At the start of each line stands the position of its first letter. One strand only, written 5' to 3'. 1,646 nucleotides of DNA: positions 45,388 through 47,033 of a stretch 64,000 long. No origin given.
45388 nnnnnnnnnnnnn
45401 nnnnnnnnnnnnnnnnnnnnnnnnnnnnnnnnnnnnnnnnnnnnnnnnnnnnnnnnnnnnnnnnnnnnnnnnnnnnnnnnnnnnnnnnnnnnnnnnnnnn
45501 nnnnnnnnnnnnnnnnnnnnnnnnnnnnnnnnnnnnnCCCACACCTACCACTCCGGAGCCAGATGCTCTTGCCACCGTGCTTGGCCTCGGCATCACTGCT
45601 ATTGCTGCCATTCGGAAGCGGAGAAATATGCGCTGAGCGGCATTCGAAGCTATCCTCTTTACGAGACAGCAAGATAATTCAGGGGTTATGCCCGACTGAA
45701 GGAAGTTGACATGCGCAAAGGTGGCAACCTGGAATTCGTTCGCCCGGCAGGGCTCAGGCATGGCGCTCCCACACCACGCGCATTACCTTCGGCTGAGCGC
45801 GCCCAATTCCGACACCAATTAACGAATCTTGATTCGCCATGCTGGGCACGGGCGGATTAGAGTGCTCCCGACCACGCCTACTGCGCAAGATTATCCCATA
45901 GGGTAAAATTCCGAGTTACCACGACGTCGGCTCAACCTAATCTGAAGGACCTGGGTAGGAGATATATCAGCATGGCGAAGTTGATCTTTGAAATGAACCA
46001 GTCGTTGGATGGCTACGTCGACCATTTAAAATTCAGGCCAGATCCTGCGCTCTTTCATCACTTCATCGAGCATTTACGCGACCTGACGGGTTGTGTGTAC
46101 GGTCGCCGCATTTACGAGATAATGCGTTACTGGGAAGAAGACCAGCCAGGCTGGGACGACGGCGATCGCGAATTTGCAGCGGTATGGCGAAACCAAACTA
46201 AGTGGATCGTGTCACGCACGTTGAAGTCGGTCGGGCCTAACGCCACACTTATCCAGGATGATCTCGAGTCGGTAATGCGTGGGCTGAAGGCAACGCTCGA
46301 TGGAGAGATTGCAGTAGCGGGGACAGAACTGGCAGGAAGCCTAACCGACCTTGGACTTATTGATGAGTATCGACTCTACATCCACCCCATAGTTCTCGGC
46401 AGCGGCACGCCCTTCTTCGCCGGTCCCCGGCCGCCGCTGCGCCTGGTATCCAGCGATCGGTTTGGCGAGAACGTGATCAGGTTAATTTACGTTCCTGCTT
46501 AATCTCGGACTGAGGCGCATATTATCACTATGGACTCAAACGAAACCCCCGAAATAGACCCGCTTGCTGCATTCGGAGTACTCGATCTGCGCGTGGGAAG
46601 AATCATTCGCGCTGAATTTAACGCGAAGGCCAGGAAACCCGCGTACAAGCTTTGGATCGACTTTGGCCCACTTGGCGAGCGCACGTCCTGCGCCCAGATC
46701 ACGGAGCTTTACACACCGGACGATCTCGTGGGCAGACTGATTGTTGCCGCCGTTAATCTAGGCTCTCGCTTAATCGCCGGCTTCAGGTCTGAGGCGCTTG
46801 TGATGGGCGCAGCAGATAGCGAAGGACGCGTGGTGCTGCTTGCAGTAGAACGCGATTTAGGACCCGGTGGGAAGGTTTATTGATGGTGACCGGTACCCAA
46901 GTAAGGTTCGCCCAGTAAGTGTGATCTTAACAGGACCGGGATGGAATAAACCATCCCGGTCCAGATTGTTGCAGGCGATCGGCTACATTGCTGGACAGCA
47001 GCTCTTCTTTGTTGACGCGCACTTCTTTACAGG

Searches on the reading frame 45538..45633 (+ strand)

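Call 100: search_protein_families(library=ncbifam, proteins=[window:45538-45633:+], max_evalue=0.1)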
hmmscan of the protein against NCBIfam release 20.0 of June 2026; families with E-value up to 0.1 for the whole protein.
window:45538-45633:+ (32 aa): 3 families
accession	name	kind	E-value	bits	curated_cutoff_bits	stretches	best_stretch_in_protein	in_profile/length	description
NF033554.9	floc_PepA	equivalog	0.0068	16.2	80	1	6-30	238-261/261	flocculation-associated PEP-CTERM protein PepA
NF041538.1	PEP_EDSA_1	subfamily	0.055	13.1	100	1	6-29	285-307/307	EDSAP-1 family PEP-CTERM protein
NF038125.1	PEP_CTERM_THxN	subfamily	0.067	12.8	85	1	5-29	223-246/246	THxN family PEP-CTERM protein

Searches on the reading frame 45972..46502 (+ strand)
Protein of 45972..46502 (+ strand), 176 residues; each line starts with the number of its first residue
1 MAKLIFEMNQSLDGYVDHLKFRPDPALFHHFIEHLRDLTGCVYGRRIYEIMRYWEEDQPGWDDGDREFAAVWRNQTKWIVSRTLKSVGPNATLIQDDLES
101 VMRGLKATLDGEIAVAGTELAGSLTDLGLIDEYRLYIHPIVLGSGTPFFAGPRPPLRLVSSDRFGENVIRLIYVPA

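Call 7: search_protein_families(library=ncbifam, proteins=[window:45972-46502:+], max_evalue=0.1)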
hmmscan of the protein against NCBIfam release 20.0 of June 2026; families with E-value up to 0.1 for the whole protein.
window:45972-46502:+ (176 aa): 3 families
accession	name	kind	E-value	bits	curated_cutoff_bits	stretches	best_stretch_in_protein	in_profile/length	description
NF008052.0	PRK10786.1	equivalog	0.00039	19.2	500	1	97-145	280-329/367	bifunctional diaminohydroxyphosphoribosylaminopyrimidine deaminase/5-amino-6-(5-phosphoribosylamino)uracil reductase RibD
TIGR00227.1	ribD_Cterm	domain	0.043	13.4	150.15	1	97-143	129-176/216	riboflavin-specific deaminase C-terminal domain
TIGR01508.1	rib_reduct_arch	equivalog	0.093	11.9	186.45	0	95-144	122-172/210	2,5-diamino-6-(ribosylamino)-4(3H)-pyrimidinone 5'-phosphate reductase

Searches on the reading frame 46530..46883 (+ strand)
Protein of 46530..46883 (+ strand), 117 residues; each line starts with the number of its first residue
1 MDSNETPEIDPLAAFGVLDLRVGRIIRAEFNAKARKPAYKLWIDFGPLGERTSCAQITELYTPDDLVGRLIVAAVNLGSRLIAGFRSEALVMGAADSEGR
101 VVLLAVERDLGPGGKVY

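Call 7: search_protein_families(library=ncbifam, proteins=[window:46530-46883:+], max_evalue=0.1)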
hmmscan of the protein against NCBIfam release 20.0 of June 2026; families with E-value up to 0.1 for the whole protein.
window:46530-46883:+ (117 aa): 9 families
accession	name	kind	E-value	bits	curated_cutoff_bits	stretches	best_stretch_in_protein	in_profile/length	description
TIGR02222.1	chap_CsaA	subfamily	6.3e-39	132.3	119.65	1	14-117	3-107/107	export-related chaperone CsaA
NF007494.0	PRK10089.1-3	equivalog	9.8e-37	125.3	109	1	13-116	7-111/112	tRNA-binding protein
NF007495.0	PRK10089.1-4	equivalog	1.4e-35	122.3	117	1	13-116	8-112/113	tRNA-binding protein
NF007496.0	PRK10089.1-5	equivalog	2.8e-30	104.7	171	1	14-116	6-108/109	chaperone CsaA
NF007493.0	PRK10089.1-2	equivalog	9.1e-30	103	160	1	14-115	8-110/112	tRNA-binding protein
TIGR00399.1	metG_C_term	equivalog_domain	1.4e-16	60.6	116.65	1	5-116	32-138/139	methionine--tRNA ligase subunit beta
NF001100.0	PRK00133.1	equivalog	3.2e-16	59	587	1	13-116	574-675/676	methionine--tRNA ligase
NF008900.0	PRK12267.1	equivalog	3.1e-12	45.8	598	1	12-116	545-647/648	methionine--tRNA ligase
NF007492.0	PRK10089.1-1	equivalog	1.6e-08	34.5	150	1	13-116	7-109/110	tRNA-binding protein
